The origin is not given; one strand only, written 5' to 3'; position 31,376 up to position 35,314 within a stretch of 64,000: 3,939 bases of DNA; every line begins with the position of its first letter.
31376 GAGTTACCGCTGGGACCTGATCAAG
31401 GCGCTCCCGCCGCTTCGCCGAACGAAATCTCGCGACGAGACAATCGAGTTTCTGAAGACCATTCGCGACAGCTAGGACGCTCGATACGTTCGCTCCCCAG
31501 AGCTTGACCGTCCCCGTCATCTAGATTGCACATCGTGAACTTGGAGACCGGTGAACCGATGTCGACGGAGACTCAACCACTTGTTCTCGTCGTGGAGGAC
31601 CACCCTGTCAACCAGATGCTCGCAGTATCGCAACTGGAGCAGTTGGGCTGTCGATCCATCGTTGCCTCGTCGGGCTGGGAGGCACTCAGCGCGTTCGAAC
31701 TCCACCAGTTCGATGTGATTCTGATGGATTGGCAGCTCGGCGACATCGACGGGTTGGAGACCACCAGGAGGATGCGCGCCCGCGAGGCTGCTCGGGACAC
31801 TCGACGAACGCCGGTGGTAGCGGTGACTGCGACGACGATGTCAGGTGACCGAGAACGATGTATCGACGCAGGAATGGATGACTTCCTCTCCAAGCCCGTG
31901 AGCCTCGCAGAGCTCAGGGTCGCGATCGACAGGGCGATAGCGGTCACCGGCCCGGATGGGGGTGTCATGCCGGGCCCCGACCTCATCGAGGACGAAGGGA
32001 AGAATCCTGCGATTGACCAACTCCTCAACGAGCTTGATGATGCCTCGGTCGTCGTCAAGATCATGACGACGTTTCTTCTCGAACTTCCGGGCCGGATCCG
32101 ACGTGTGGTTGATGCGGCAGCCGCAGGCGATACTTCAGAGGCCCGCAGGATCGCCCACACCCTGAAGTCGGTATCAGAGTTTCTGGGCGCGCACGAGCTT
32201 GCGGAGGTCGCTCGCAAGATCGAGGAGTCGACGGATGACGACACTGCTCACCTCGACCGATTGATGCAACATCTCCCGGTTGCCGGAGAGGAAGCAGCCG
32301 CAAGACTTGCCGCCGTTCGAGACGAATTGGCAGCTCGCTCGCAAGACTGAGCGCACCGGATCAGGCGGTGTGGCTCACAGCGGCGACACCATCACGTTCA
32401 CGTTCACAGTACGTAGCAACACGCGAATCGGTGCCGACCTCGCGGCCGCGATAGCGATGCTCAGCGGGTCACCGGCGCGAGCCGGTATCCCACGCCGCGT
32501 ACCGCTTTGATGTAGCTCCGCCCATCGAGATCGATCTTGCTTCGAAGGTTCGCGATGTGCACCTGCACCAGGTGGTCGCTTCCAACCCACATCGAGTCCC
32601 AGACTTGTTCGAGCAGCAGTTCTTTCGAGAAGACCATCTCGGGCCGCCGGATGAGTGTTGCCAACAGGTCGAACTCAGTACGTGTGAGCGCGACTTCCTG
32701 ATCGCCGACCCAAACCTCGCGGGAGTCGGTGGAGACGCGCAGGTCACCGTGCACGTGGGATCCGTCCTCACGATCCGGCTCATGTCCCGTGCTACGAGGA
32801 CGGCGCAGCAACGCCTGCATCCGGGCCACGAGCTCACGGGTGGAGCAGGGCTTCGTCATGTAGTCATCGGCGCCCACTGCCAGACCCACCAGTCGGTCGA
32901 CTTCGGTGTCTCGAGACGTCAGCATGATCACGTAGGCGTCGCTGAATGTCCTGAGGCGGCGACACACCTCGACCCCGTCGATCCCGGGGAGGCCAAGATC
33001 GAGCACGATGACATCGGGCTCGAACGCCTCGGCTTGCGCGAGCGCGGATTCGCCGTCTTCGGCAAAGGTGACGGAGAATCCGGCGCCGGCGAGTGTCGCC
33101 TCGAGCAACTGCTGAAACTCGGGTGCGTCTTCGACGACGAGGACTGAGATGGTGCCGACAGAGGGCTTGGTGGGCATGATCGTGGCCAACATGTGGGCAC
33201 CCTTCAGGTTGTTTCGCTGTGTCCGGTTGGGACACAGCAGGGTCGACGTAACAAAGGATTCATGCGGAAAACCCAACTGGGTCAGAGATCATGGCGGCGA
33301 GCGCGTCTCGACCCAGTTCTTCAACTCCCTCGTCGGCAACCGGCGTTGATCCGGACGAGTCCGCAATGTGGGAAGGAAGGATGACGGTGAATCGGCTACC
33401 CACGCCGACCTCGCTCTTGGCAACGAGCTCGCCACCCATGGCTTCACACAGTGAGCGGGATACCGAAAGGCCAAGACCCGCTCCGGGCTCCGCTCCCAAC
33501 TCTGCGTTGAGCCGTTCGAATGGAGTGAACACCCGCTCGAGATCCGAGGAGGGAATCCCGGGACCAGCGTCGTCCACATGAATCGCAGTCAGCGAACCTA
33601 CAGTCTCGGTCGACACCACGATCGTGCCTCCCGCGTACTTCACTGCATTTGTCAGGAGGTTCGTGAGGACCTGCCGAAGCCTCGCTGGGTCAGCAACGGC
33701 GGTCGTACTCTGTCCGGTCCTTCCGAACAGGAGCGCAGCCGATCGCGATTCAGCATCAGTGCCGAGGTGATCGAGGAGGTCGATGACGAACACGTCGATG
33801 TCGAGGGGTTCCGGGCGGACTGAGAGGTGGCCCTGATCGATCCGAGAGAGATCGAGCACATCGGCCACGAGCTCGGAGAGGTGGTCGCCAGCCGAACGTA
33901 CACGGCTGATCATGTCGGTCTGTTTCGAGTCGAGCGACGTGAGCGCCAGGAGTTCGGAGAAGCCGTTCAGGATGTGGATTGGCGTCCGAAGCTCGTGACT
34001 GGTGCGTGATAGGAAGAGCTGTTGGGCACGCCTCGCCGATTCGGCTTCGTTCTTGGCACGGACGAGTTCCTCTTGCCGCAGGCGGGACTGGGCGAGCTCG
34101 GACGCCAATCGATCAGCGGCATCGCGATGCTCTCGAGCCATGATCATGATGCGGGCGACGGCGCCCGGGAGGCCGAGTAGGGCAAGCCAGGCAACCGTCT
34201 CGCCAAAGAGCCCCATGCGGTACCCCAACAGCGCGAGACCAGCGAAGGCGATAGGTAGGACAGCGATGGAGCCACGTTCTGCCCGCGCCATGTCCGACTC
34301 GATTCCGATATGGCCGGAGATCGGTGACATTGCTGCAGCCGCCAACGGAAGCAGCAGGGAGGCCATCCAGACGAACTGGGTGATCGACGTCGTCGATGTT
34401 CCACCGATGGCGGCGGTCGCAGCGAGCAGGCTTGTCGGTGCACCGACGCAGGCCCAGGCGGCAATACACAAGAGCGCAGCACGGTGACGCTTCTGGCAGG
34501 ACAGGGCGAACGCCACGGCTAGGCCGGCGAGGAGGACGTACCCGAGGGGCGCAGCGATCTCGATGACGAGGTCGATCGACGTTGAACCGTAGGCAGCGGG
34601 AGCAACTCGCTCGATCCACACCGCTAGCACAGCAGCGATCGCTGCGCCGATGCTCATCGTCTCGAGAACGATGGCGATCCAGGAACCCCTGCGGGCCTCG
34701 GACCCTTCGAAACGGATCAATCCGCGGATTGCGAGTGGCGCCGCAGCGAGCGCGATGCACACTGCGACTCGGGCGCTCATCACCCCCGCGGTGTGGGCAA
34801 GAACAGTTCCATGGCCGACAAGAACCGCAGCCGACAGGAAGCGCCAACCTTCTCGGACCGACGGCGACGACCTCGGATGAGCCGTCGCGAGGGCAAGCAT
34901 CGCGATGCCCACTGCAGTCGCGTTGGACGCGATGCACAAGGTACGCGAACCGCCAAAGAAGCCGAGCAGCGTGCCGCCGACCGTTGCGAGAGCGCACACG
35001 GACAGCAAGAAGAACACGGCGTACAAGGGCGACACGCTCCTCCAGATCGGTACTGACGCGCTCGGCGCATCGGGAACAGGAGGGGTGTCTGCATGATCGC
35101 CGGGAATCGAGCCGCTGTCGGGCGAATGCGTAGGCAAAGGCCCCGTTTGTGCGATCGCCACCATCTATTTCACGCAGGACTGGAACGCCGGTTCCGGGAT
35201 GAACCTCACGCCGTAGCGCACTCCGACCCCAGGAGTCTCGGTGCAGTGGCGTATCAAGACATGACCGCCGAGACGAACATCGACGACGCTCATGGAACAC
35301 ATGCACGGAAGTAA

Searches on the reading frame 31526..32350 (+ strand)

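Call 3: search_protein_families(library=pfam, proteins=[window:31526-32350:+], max_evalue=0.1)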
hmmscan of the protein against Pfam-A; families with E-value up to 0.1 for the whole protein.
window:31526-32350:+ (274 aa): 4 families
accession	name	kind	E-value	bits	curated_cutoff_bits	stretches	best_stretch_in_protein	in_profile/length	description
PF00072.30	Response_reg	-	5.6e-27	94.6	30.2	1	20-134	1-110/111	Response regulator receiver domain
PF01627.28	Hpt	-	4.1e-11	43.4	24.6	1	179-244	2-72/84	Hpt domain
PF18677.6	ArnB_C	-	0.0036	17.6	26.3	1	192-247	14-70/72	Archaellum regulatory network B, C-terminal domain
PF23198.2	PDE8A_N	-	0.08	13.3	29.6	0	19-111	14-102/147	PDE8A-like, N-terminal domain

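Call 4: search_protein_families(library=ncbifam, proteins=[window:31526-32350:+], max_evalue=0.1)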
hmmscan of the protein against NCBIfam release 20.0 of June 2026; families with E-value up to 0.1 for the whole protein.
window:31526-32350:+ (274 aa): 88 families (the best 25 are shown)
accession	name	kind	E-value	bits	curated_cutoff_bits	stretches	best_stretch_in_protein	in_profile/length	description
NF011874.0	PRK15347.1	equivalog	3.8e-30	104.6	852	1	20-243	693-900/921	two component system sensor kinase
TIGR02956.1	TMAO_torS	equivalog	2.3e-29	102.1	676.5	1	19-138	703-820/967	TMAO reductase system sensor histidine kinase/response regulator TorS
NF008099.0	PRK10841.1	equivalog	2e-28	98.7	920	1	15-133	822-935/949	two-component system sensor histidine kinase RcsC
NF008318.0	PRK11107.1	equivalog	4.6e-27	94.5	890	1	15-238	664-888/920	two-component sensor histidine kinase BarA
NF008302.0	PRK11091.1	equivalog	7.4e-27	93.9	838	1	19-238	527-745/779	aerobic respiration two-component sensor histidine kinase ArcB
NF038297.2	hybrid_HK_HrmK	equivalog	1.6e-21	76.6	725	1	14-132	487-602/607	hybrid histidine kinase/response regulator HrmK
NF007135.0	PRK09581.1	equivalog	5.2e-19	68.4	474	1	20-131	5-113/457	PleD family two-component system response regulator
TIGR02154.1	PhoB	equivalog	2.1e-18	66.4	296.2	1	18-134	3-116/226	phosphate regulon transcriptional regulator PhoB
NF045901.1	HisKinLetSLeg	equivalog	2.2e-17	62.3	1650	1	16-237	670-874/906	two-component system sensor histidine kinase LetS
NF007420.1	PRK09959.1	equivalog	7e-16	57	1995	1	8-241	949-1167/1197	acid-sensing system histidine kinase EvgS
NF041945.1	LuxN_Vibrio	equivalog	1.4e-15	56.5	1550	1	14-137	717-834/839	quorum-sensing autoinducer 1 sensor kinase/phosphatase LuxN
NF008469.0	PRK11361.1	equivalog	1.9e-15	56.5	714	1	20-140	7-122/461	acetoacetate metabolism transcriptional regulator AtoC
NF041947.1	LuxQ_Vibrio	equivalog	4.4e-15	54.7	1200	1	18-134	723-835/843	quorum-sensing autoinducer 2 sensor kinase/phosphatase LuxQ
NF045944.1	ResRegRpaBCyano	equivalog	1.6e-14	53.9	330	1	21-135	1-109/229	response regulator transcription factor RpaB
NF041880.1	EPS_EpsF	equivalog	3.4e-14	52.2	900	1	23-136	1-112/492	response regulator EpsF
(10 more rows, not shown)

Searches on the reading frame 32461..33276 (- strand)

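Call 3: search_protein_families(library=pfam, proteins=[window:32461-33276:-], max_evalue=0.1)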
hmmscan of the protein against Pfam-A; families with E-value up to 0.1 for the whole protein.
window:32461-33276:- (271 aa): 3 families
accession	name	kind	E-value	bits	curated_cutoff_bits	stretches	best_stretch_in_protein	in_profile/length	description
PF00072.30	Response_reg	-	1.8e-27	96.1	30.2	1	45-153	1-110/111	Response regulator receiver domain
PF00486.34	Trans_reg_C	-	7.7e-24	84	26.2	1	193-266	2-77/77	Transcriptional regulatory protein, C terminal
PF23198.2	PDE8A_N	-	0.005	17.2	29.6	1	64-113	32-82/147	PDE8A-like, N-terminal domain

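Call 4: search_protein_families(library=ncbifam, proteins=[window:32461-33276:-], max_evalue=0.1)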
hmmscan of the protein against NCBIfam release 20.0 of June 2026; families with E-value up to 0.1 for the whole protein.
window:32461-33276:- (271 aa): 103 families (the best 25 are shown)
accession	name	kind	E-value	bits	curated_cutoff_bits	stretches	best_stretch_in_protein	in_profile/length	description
NF040689.1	MtrAB_MtrA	equivalog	5.5e-59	199.2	300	1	45-266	1-218/219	MtrAB system response regulator MtrA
NF008296.0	PRK11083.1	equivalog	7.5e-59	198.9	273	1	44-267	5-226/228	two-component system response regulator CreB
NF041733.1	resp_reg_CseB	equivalog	4.9e-57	192.9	350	1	44-267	2-227/228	two-component system response regulator CseB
TIGR02154.1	PhoB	equivalog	1.3e-55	188.2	296.2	1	44-266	4-225/226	phosphate regulon transcriptional regulator PhoB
NF007982.1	PRK10710.1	equivalog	5.1e-55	186.6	380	1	42-266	7-227/235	envelope stress response regulator BaeR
NF045944.1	ResRegRpaBCyano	equivalog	1.8e-54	184.5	330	1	46-266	1-227/229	response regulator transcription factor RpaB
NF040534.1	resp_reg_YycF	equivalog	1.6e-52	178.1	340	1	45-266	3-227/231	response regulator YycF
NF053854.1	RespRegPhoBBctds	equivalog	1.1e-48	165.5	270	1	45-266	1-224/225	two-component system response regulator PhoB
NF033117.2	vanR_ACDEGLN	exception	1e-47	162.6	350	1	45-266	1-225/226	VanR-ABDEGLN family response regulator transcription factor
NF033120.0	vanR_FM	exception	4.6e-47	160.6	460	1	42-266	3-229/231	vancomycin resistance response regulator transcription factor, VanR-F/VanR-M family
NF041209.1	resp_regPieR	equivalog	1.7e-46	158.7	450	1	45-266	3-227/231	two component system response regulator PieR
NF007005.1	PRK09468.1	equivalog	2.6e-45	154.7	331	1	44-268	5-233/237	osmolarity response regulator transcription factor OmpR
TIGR01387.1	cztR_silR_copR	subfamily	1e-43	149.5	279.2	1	45-266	1-218/218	heavy metal response regulator transcription factor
NF007928.2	PRK10643.1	equivalog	1.3e-41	142.6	330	1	44-266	2-216/216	two-component system response regulator PmrA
NF045991.1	RespRegCtrARhodob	equivalog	3.2e-41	141.5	350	1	44-266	2-221/224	response regulator transcription factor CtrA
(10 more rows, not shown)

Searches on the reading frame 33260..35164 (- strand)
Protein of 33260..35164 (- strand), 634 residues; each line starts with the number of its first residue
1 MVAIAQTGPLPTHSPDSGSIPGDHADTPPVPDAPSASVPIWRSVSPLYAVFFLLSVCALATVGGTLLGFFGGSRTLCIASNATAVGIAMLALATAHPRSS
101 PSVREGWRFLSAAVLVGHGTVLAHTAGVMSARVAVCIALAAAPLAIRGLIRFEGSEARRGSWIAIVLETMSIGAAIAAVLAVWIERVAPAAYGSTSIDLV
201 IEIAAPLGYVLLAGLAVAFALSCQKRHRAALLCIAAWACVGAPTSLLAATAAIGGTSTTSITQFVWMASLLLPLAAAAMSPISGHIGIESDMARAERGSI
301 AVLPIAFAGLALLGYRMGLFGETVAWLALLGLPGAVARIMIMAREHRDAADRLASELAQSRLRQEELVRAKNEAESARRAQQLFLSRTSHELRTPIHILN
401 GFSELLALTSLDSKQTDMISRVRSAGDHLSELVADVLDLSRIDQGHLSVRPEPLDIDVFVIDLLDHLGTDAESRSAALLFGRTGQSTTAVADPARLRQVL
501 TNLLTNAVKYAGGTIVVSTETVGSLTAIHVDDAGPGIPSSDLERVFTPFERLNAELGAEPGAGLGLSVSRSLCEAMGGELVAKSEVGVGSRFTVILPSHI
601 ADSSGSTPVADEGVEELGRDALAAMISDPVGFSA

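Call 3: search_protein_families(library=pfam, proteins=[window:33260-35164:-], max_evalue=0.1)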
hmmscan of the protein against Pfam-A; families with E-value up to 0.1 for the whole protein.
window:33260-35164:- (634 aa): 2 families
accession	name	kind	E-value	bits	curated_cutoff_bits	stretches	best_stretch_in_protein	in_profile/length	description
PF02518.31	HATPase_c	-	3.1e-25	89.2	26.4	1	492-598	2-109/111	Histidine kinase-, DNA gyrase B-, and HSP90-like ATPase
PF00512.31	HisKA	-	1.3e-15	57.6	26.9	1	381-445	2-66/66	His Kinase A (phospho-acceptor) domain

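Call 4: search_protein_families(library=ncbifam, proteins=[window:33260-35164:-], max_evalue=0.1)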
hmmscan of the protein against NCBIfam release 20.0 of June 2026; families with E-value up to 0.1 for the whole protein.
window:33260-35164:- (634 aa): 78 families (the best 25 are shown)
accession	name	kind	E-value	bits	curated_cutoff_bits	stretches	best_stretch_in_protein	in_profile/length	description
TIGR02956.1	TMAO_torS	equivalog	3.9e-55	187.4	676.5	1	355-603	434-687/967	TMAO reductase system sensor histidine kinase/response regulator TorS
NF046044.1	PnpS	equivalog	2.6e-44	151.8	400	1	379-597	168-390/390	two-component system histidine kinase PnpS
NF011874.0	PRK15347.1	equivalog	1.1e-43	149.4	852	1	362-598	379-614/921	two component system sensor kinase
NF038297.2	hybrid_HK_HrmK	equivalog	2.1e-43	148.9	725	1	361-604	215-463/607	hybrid histidine kinase/response regulator HrmK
NF008302.0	PRK11091.1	equivalog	2.6e-42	145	838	1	369-607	271-514/779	aerobic respiration two-component sensor histidine kinase ArcB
NF008543.0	PRK11466.1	equivalog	5.8e-42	143.6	982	1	342-605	405-669/914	TMAO reductase system sensor histidine kinase/response regulator TorS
NF041947.1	LuxQ_Vibrio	equivalog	1.8e-39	135.3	1200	1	369-605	460-703/843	quorum-sensing autoinducer 2 sensor kinase/phosphatase LuxQ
TIGR02966.1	phoR_proteo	equivalog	1e-36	126.7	334.2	1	373-596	106-333/333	phosphate regulon sensor histidine kinase PhoR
NF008318.0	PRK11107.1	equivalog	2.4e-35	121.9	890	1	353-603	265-523/920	two-component sensor histidine kinase BarA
NF033092.0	HK_WalK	equivalog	5.1e-35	121.1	725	1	374-597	365-593/594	cell wall metabolism sensor histidine kinase WalK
NF047874.1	MASE3_PAS_HK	subfamily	9.2e-34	117.2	560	1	363-604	380-631/655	MASE3 domain-containing sensor histidine kinase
NF041735.1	hist_kin_RppB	equivalog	2.2e-33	115.7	400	1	379-597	214-438/438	two-component system sensor histidine kinase RppB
NF008099.0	PRK10841.1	equivalog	7.4e-33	113.3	920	1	361-602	449-694/949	two-component system sensor histidine kinase RcsC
NF045595.1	HK_scytonemin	equivalog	1.3e-32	113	865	1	363-599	397-636/637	scytonemin biosynthesis sensor histidine kinase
NF045901.1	HisKinLetSLeg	equivalog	3.4e-32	111.4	1650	1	366-595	278-515/906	two-component system sensor histidine kinase LetS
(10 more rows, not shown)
